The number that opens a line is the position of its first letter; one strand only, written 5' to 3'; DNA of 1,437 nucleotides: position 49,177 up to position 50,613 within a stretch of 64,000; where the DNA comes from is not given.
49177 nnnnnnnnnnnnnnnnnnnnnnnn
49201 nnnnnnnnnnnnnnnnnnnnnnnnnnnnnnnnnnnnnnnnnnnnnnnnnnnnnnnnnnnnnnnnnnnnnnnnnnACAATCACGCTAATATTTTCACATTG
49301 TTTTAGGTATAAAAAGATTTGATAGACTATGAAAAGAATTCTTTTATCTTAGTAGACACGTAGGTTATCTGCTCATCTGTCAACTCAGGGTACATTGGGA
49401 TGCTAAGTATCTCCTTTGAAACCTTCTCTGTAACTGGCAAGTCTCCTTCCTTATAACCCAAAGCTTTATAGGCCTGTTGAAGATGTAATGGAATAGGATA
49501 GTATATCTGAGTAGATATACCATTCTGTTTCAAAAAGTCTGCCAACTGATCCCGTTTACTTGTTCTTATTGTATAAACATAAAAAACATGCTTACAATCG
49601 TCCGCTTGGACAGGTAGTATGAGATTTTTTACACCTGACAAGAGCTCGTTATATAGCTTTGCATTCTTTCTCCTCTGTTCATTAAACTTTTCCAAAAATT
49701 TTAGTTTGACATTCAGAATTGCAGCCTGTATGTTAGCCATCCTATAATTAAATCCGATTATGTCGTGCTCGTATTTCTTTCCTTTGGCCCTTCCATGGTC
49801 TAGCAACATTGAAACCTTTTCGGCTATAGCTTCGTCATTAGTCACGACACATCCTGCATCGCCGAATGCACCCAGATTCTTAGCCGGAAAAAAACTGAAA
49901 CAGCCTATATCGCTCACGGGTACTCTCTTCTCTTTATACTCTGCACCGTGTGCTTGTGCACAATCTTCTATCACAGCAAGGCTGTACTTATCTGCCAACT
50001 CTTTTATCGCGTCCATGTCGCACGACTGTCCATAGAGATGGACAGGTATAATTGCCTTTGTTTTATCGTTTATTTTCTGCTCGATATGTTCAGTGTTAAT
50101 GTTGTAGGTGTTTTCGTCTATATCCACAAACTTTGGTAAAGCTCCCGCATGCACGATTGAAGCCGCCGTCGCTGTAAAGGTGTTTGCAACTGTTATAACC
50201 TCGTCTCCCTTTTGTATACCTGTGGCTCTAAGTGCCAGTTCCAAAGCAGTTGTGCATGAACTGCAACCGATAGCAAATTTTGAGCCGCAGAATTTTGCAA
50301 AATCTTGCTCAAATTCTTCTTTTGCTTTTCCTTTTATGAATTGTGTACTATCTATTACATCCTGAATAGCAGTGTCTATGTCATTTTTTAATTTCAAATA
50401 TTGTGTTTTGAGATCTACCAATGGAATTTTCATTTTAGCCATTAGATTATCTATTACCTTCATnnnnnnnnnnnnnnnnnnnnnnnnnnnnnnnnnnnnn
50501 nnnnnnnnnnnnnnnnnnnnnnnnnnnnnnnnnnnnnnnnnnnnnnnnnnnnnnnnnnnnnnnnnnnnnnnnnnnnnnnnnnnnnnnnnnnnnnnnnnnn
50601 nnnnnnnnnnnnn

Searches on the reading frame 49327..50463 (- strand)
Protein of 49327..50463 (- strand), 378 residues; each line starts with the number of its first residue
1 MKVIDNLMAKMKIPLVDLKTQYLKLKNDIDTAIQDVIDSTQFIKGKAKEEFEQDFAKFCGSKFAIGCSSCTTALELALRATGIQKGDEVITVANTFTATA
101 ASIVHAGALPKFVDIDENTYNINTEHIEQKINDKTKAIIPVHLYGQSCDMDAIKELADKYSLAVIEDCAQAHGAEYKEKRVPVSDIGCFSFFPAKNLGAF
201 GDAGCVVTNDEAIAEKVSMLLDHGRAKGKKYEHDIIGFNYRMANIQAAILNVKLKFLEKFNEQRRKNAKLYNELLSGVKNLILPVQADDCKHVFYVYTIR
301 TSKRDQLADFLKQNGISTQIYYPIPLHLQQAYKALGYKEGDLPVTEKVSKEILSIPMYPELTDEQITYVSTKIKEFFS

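Call 46: search_protein_families(library=pfam, proteins=[window:49327-50463:-], max_evalue=0.001)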
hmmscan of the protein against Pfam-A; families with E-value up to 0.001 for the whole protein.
window:49327-50463:- (378 aa): 3 families
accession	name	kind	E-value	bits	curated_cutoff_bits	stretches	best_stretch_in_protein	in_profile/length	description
PF01041.23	DegT_DnrJ_EryC1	-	2.7e-129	431.9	19.8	1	26-373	4-359/360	DegT/DnrJ/EryC1/StrS aminotransferase family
PF00155.27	Aminotran_1_2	-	2.2e-08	34.1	19.7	1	41-312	37-323/361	Aminotransferase class I and II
PF01212.27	Beta_elim_lyase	-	0.00054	19.8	27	0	49-175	35-176/288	Beta-eliminating lyase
